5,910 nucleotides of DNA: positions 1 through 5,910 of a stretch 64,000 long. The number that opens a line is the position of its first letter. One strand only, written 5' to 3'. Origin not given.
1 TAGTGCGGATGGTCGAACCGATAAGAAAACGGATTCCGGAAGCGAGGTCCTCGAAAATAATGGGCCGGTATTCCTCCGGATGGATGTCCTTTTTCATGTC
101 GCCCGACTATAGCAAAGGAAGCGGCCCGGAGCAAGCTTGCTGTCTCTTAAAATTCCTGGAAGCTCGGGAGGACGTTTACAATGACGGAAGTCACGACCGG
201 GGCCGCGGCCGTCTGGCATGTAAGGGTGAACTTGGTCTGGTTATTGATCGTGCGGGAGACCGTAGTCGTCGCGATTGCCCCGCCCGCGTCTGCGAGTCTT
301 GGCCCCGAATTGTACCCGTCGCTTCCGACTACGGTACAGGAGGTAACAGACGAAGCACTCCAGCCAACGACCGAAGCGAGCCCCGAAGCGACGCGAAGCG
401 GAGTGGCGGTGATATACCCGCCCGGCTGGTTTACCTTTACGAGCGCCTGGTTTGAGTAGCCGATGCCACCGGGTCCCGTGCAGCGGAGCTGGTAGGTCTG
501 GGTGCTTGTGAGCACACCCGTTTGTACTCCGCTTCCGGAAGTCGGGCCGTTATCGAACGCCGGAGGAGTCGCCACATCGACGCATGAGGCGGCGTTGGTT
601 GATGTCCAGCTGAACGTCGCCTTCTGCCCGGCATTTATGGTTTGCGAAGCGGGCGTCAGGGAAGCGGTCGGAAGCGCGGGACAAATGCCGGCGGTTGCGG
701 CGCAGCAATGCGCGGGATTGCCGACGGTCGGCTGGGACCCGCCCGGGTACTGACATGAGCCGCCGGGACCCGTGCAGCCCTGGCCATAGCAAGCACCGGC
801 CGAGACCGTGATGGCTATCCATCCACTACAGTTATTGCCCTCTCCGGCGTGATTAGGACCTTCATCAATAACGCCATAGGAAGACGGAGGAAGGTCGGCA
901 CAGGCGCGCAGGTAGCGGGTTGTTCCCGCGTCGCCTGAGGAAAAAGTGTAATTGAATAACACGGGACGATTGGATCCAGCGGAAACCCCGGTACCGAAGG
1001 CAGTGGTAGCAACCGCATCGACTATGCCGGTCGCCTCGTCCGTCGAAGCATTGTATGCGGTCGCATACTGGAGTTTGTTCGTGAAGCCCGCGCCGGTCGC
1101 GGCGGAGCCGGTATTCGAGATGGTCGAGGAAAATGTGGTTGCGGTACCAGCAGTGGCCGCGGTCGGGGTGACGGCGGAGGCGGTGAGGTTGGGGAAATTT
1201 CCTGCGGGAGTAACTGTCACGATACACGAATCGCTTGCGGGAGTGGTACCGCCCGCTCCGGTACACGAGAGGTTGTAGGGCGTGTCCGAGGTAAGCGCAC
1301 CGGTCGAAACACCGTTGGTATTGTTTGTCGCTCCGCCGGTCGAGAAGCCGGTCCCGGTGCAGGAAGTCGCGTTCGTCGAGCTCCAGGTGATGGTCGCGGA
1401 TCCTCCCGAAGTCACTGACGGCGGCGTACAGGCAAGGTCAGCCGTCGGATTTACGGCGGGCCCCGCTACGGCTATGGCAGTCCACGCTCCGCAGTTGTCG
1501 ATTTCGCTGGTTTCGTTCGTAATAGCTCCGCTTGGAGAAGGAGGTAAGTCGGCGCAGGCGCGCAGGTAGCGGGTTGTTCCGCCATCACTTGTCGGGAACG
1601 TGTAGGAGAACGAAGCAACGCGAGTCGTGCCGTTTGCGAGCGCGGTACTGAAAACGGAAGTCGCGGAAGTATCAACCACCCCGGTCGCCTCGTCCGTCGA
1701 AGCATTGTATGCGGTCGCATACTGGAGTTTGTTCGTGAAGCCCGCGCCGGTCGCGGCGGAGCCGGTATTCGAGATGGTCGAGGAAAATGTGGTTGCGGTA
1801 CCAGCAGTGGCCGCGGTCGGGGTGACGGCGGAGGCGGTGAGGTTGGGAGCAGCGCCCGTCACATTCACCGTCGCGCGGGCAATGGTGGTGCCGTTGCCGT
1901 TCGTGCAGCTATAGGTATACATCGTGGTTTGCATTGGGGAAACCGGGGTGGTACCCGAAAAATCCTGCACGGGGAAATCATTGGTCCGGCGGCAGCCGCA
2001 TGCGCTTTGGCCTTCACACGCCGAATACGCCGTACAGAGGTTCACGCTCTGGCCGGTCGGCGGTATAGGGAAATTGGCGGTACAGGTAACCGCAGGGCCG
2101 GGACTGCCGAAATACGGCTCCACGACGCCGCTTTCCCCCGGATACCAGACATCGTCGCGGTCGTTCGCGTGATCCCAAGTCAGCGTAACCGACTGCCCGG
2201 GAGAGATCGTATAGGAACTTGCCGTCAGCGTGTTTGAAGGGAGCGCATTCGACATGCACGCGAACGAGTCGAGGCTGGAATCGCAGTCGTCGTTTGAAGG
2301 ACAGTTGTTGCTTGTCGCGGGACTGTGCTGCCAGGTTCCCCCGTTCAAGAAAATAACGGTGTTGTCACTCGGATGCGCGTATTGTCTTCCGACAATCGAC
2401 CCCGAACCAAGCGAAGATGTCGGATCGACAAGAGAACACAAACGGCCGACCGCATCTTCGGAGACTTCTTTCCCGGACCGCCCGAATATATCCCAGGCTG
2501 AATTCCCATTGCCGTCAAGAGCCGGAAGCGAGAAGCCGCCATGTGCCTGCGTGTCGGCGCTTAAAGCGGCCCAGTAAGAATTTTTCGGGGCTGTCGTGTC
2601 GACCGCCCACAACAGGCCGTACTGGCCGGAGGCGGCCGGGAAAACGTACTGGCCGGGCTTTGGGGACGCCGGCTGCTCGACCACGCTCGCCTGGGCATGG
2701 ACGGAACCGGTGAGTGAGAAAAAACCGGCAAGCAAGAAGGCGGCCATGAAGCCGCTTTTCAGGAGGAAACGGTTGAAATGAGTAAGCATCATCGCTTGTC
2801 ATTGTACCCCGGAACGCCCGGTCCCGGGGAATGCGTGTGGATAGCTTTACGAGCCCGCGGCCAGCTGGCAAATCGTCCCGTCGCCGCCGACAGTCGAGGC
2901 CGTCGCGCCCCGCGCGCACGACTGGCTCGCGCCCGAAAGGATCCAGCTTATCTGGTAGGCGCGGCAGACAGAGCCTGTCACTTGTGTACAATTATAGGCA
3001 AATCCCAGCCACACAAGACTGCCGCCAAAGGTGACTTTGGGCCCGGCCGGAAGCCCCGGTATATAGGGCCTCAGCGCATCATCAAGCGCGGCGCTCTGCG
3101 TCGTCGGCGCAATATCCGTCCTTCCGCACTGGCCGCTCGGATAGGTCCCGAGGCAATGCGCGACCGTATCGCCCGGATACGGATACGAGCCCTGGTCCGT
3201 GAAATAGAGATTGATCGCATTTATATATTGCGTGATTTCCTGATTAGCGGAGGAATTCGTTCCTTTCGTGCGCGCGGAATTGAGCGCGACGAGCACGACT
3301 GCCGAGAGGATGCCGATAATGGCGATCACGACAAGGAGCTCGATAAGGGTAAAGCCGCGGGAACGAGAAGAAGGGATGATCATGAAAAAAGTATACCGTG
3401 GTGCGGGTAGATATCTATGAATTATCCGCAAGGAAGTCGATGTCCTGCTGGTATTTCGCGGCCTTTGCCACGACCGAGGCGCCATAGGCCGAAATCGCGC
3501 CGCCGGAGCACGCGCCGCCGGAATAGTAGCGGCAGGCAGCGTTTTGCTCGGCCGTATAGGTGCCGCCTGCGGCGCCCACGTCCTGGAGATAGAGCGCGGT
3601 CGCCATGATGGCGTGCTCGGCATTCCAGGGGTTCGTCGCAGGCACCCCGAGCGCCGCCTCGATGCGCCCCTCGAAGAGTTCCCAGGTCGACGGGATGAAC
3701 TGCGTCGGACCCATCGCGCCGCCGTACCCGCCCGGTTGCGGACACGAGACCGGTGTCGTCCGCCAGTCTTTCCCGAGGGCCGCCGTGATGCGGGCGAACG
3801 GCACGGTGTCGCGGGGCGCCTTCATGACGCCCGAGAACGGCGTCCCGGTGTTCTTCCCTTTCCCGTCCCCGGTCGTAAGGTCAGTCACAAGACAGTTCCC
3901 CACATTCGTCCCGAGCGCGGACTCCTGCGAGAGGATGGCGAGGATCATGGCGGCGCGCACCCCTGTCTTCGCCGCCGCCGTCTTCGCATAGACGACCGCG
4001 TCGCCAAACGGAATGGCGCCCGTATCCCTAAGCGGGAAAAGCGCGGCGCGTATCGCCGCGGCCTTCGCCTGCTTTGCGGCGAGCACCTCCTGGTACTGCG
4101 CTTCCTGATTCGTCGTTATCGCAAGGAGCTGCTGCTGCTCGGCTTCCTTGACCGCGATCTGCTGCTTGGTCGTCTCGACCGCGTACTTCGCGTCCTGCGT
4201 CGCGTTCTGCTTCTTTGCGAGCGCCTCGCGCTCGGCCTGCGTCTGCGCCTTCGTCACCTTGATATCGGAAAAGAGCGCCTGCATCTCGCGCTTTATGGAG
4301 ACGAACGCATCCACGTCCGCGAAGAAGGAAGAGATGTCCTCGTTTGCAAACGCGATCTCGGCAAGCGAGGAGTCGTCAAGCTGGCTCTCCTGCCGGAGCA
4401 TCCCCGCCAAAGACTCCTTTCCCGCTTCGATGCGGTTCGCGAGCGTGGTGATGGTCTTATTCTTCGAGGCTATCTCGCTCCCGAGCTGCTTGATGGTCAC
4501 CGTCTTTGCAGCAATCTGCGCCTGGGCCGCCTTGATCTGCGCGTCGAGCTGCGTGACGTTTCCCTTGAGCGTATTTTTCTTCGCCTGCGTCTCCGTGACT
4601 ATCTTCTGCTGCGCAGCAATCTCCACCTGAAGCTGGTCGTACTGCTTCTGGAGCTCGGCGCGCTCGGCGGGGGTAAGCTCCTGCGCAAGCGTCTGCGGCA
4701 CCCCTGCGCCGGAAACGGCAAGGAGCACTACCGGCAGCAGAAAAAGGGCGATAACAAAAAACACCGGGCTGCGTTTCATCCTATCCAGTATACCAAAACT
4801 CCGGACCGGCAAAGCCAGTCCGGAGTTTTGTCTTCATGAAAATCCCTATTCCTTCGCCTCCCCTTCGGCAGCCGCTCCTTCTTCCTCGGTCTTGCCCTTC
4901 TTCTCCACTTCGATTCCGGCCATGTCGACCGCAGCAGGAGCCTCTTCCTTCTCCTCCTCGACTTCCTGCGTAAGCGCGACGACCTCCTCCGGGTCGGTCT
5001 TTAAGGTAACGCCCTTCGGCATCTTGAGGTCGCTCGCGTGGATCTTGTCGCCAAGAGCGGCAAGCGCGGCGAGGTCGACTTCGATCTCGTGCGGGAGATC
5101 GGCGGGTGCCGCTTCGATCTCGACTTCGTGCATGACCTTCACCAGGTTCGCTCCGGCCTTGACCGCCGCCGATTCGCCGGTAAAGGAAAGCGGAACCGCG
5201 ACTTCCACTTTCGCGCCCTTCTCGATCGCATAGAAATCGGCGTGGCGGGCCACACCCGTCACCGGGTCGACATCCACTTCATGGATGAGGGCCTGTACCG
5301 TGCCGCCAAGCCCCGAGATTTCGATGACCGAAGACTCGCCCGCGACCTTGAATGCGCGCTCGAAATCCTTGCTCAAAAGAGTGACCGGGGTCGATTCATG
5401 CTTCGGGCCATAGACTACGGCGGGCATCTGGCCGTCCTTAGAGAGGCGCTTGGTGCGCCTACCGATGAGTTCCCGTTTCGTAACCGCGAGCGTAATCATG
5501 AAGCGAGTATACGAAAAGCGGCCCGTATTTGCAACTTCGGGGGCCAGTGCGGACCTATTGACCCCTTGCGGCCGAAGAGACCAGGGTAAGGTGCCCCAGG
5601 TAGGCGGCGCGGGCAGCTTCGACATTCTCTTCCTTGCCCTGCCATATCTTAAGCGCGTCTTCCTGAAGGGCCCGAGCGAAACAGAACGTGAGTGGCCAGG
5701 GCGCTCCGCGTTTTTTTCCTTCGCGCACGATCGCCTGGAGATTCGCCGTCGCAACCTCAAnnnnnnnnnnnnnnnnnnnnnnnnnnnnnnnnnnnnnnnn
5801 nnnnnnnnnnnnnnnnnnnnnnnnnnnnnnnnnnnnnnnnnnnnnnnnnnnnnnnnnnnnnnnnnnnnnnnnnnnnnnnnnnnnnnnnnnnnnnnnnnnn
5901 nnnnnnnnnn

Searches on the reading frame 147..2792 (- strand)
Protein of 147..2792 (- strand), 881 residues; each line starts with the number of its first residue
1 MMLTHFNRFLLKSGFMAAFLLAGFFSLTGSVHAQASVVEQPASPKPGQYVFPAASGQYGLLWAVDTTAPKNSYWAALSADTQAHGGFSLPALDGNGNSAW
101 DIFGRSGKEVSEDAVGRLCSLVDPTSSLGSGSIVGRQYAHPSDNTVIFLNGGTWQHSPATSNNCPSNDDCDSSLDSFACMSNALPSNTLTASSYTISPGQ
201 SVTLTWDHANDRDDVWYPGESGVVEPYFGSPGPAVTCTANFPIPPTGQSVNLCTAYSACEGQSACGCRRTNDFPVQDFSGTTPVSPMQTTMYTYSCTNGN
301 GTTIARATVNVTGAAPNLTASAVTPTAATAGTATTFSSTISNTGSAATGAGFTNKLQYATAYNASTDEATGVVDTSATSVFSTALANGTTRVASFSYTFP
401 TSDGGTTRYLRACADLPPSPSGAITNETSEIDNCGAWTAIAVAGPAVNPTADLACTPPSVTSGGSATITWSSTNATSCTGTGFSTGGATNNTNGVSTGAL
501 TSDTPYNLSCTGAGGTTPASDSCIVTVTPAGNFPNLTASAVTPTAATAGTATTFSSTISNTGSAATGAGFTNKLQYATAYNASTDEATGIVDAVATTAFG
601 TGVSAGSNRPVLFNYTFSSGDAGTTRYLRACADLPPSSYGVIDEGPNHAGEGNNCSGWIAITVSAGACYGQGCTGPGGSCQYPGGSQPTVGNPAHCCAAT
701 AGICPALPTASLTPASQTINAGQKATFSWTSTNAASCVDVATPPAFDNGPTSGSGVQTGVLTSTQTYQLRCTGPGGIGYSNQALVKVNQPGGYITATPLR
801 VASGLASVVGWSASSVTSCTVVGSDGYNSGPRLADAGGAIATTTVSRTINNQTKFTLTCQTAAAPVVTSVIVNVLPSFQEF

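Call 29: search_protein_families(library=pfam, proteins=[window:147-2792:-], max_evalue=0.001)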
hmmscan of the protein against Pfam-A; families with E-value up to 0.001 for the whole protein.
window:147-2792:- (881 aa): 1 family
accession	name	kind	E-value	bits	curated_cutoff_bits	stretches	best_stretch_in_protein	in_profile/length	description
PF07705.17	CARDB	-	1.5e-09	38.4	22.7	1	316-415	2-84/101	CARDB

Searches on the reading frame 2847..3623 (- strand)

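Call 29: search_protein_families(library=pfam, proteins=[window:2847-3623:-], max_evalue=0.001)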
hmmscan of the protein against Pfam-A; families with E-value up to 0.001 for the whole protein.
window:2847-3623:- (258 aa): 1 family
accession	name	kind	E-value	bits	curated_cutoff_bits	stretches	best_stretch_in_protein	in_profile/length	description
PF07963.17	N_methyl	-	1.7e-09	37.3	21.2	1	86-111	2-27/27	Prokaryotic N-terminal methylation motif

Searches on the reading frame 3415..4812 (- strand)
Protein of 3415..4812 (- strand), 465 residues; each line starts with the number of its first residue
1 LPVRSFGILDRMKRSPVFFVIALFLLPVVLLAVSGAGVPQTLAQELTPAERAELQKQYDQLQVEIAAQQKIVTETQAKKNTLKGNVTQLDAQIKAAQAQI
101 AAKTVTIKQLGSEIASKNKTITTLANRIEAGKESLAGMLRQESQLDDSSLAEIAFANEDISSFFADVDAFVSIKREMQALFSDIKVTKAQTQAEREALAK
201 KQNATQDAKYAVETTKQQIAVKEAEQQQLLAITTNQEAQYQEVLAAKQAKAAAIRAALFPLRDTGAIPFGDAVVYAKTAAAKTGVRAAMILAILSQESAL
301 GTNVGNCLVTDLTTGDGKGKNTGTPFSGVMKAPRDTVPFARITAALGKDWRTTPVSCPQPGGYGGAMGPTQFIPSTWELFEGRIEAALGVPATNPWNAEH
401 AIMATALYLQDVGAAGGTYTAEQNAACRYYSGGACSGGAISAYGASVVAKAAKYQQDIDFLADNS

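Call 29: search_protein_families(library=pfam, proteins=[window:3415-4812:-], max_evalue=0.001)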
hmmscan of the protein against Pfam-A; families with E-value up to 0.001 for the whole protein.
window:3415-4812:- (465 aa): 1 family
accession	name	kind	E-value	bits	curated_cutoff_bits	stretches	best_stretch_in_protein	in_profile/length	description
PF13406.11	SLT_2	-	1.1e-07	31.8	24.3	1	277-413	78-200/292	Transglycosylase SLT domain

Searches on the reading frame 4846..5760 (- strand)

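Call 29: search_protein_families(library=pfam, proteins=[window:4846-5760:-], max_evalue=0.001)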
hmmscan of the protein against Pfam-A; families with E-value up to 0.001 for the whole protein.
window:4846-5760:- (304 aa): 2 families
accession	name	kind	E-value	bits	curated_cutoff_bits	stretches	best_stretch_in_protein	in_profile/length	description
PF14693.11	Ribosomal_TL5_C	-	1.2e-24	86.9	27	1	184-262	1-78/84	Ribosomal protein TL5, C-terminal domain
PF01386.24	Ribosomal_L25p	-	3.5e-15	56.7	23.6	1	91-176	1-82/82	Ribosomal L25p family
